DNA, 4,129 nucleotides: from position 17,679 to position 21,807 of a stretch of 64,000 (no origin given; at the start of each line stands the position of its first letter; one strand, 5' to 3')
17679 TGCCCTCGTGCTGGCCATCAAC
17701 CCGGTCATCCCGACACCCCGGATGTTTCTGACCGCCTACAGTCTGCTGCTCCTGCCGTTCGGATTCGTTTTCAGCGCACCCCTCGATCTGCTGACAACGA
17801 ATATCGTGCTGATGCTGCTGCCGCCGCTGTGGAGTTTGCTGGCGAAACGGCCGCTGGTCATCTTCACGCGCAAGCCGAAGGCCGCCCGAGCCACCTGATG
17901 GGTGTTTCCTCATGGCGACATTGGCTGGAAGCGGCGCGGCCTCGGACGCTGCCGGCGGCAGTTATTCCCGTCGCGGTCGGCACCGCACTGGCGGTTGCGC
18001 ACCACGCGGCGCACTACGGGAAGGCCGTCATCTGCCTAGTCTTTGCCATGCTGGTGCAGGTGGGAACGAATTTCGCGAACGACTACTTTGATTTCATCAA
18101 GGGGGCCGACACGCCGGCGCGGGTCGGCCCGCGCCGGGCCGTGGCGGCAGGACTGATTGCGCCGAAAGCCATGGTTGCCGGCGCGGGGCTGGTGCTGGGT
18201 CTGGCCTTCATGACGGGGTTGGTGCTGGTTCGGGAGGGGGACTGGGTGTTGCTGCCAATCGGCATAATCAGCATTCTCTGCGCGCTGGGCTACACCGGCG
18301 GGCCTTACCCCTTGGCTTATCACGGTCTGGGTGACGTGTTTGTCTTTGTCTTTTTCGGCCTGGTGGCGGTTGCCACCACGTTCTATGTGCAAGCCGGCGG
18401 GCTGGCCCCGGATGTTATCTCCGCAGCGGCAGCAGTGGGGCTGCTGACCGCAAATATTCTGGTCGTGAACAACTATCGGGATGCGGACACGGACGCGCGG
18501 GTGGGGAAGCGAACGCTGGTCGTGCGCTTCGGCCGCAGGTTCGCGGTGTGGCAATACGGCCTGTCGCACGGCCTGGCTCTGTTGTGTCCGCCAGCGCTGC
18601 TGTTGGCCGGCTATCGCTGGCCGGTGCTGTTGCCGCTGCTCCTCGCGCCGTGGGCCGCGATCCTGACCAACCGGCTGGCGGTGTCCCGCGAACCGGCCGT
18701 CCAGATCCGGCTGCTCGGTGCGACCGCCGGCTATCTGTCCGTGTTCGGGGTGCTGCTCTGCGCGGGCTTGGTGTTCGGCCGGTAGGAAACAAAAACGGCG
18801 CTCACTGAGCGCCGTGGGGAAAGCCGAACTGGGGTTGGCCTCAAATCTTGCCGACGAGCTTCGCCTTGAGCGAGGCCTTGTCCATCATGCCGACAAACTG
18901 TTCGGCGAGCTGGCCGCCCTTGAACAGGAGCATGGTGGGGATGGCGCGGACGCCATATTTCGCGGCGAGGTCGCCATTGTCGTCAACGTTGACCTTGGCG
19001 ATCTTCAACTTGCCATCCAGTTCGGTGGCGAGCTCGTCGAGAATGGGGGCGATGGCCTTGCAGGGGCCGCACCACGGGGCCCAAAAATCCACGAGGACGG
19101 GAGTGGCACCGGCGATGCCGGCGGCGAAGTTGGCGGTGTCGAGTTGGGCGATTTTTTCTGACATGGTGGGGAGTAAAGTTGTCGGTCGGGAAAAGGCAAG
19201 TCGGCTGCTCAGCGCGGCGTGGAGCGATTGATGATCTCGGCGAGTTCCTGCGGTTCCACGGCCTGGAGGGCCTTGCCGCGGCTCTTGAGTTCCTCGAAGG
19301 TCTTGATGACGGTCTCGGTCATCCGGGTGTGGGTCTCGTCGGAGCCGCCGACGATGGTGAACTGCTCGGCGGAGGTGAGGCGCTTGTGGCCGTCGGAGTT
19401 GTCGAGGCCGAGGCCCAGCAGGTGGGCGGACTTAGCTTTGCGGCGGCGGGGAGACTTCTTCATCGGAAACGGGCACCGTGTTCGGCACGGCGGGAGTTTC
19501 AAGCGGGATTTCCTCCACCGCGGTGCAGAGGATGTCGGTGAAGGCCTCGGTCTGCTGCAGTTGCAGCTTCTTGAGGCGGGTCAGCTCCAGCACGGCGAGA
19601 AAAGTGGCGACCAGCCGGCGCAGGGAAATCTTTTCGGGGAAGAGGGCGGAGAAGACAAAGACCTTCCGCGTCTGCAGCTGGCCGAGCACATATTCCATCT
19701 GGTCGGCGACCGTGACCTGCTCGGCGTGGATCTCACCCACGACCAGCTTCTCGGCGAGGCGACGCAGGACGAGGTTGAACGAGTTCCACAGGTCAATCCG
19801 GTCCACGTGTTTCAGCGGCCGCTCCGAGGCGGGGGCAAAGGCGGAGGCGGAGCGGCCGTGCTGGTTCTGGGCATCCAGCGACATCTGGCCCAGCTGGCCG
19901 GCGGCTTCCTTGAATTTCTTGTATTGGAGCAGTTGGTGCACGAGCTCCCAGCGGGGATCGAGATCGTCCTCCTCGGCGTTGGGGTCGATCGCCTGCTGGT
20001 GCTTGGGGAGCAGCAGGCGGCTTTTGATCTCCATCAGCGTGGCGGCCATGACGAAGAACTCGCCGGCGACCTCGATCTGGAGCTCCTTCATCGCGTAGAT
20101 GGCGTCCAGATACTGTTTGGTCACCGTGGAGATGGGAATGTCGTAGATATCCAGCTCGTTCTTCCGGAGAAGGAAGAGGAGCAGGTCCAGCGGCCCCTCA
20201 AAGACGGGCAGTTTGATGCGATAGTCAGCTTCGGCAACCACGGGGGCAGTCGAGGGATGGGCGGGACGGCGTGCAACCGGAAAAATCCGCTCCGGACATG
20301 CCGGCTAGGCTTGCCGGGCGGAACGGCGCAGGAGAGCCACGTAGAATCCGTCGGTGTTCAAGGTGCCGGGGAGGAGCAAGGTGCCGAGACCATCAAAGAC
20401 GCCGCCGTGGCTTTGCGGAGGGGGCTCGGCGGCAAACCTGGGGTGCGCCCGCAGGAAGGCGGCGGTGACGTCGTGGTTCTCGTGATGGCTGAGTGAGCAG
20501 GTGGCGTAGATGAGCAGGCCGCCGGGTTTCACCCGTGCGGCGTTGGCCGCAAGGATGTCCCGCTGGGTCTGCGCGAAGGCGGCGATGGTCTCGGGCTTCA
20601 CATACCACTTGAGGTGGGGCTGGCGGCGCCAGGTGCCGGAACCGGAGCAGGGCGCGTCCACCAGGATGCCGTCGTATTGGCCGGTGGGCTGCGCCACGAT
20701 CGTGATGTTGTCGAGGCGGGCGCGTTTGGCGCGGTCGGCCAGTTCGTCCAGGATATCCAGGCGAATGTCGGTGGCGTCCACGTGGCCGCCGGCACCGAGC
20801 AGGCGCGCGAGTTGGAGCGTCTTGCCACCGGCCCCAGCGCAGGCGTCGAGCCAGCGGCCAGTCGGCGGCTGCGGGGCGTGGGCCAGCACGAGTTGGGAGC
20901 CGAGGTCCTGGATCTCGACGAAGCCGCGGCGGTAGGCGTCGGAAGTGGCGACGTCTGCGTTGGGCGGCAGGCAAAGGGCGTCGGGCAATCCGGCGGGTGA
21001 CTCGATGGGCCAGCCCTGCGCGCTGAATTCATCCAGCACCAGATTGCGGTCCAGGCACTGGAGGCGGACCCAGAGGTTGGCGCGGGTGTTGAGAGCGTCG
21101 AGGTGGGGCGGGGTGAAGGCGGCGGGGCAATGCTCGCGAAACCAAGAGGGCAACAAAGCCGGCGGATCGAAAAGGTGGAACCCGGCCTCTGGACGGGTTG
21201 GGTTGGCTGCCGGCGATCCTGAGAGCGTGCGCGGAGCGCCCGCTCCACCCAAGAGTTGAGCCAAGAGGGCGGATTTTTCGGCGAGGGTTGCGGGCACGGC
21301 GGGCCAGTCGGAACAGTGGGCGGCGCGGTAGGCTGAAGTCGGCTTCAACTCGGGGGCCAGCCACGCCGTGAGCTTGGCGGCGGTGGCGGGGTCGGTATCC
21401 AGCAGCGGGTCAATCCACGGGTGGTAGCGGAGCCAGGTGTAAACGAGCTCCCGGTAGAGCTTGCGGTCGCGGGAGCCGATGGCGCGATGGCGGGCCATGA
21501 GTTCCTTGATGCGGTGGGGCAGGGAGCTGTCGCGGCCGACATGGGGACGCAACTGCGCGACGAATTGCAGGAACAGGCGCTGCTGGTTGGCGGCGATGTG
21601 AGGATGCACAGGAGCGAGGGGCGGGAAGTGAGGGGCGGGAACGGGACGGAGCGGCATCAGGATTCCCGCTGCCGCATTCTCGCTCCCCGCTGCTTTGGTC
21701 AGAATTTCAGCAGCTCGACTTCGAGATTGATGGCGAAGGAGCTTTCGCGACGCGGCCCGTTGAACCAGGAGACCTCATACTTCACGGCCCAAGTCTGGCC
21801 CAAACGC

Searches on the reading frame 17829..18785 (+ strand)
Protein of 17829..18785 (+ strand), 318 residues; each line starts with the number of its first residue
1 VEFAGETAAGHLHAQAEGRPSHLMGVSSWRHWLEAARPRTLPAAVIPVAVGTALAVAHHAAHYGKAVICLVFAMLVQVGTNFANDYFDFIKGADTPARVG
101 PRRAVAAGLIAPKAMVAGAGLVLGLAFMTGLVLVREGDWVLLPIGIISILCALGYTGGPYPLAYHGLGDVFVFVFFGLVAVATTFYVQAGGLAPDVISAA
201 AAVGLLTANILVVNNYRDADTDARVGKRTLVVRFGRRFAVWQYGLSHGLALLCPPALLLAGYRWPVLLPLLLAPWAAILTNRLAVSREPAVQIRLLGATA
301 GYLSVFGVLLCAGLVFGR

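Call 90: search_protein_families(library=pfam, proteins=[window:17829-18785:+], max_evalue=0.00001)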
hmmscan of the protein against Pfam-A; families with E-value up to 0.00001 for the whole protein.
window:17829-18785:+ (318 aa): 1 family
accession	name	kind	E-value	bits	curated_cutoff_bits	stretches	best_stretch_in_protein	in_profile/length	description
PF01040.23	UbiA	-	7.8e-32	111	34.2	1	44-290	1-238/250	UbiA prenyltransferase family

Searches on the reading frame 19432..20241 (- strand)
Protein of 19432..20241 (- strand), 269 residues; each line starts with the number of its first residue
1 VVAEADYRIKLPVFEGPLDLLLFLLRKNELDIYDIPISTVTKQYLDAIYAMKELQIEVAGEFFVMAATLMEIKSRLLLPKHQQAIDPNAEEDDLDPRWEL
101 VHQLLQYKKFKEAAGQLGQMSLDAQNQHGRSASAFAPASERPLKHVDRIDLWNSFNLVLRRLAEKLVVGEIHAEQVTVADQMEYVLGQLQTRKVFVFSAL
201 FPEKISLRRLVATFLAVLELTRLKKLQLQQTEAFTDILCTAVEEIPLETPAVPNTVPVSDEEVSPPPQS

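Call 90: search_protein_families(library=pfam, proteins=[window:19432-20241:-], max_evalue=0.00001)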
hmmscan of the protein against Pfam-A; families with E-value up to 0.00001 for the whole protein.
window:19432-20241:- (269 aa): 1 family
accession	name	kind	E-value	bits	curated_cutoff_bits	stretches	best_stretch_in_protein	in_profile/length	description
PF02616.19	SMC_ScpA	-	3.6e-36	125.8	24.6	1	24-238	1-228/232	Segregation and condensation protein ScpA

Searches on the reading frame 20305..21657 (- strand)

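Call 90: search_protein_families(library=pfam, proteins=[window:20305-21657:-], max_evalue=0.00001)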
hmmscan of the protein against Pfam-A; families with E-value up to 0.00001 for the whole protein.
window:20305-21657:- (450 aa): 1 family
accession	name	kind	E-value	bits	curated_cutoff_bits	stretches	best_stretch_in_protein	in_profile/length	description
PF01189.24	Methyltr_RsmB-F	-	3.9e-38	131.6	27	1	266-444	9-199/199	16S rRNA methyltransferase RsmB/F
